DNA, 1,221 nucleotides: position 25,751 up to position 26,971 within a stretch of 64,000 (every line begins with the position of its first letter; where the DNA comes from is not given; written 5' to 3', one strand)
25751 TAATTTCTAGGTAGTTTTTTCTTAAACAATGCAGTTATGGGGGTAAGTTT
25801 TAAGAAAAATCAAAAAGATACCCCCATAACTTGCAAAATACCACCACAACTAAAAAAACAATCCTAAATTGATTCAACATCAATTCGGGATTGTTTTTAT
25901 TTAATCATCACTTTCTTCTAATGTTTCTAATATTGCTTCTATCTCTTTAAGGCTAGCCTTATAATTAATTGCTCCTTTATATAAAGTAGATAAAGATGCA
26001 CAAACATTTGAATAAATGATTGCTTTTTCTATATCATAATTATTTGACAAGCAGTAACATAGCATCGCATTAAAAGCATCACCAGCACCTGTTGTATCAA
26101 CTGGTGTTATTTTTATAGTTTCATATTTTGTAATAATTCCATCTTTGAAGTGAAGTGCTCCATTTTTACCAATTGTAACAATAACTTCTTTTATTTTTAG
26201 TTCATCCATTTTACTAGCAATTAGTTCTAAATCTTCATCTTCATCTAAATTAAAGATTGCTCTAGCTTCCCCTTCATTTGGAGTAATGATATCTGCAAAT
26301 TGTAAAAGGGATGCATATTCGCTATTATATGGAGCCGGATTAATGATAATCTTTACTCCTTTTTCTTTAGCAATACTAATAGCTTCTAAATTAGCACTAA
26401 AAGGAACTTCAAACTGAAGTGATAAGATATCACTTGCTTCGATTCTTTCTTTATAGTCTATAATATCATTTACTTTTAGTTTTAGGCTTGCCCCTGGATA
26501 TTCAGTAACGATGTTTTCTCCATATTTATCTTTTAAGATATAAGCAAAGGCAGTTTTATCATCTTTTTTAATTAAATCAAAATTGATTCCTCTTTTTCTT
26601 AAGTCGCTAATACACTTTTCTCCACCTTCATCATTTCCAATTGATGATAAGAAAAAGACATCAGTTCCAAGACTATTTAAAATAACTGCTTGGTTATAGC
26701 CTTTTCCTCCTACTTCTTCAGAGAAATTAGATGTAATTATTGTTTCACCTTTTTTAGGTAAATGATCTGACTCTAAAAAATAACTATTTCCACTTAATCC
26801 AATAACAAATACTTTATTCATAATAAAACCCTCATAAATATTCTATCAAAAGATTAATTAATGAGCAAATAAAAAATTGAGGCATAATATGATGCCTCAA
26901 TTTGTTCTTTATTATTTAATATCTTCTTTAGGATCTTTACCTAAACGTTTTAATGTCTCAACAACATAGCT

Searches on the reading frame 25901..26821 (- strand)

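Call 44: search_protein_families(library=pfam, proteins=[window:25901-26821:-], max_evalue=0.0001)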
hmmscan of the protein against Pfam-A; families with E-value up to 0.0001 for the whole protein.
window:25901-26821:- (306 aa): 2 families
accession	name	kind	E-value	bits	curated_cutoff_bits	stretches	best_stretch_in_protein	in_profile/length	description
PF00294.29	PfkB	-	1.4e-53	182.6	25.8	1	1-286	1-297/302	pfkB family carbohydrate kinase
PF08543.17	Phos_pyr_kin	-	1.8e-09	37.8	27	1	166-269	110-222/246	Phosphomethylpyrimidine kinase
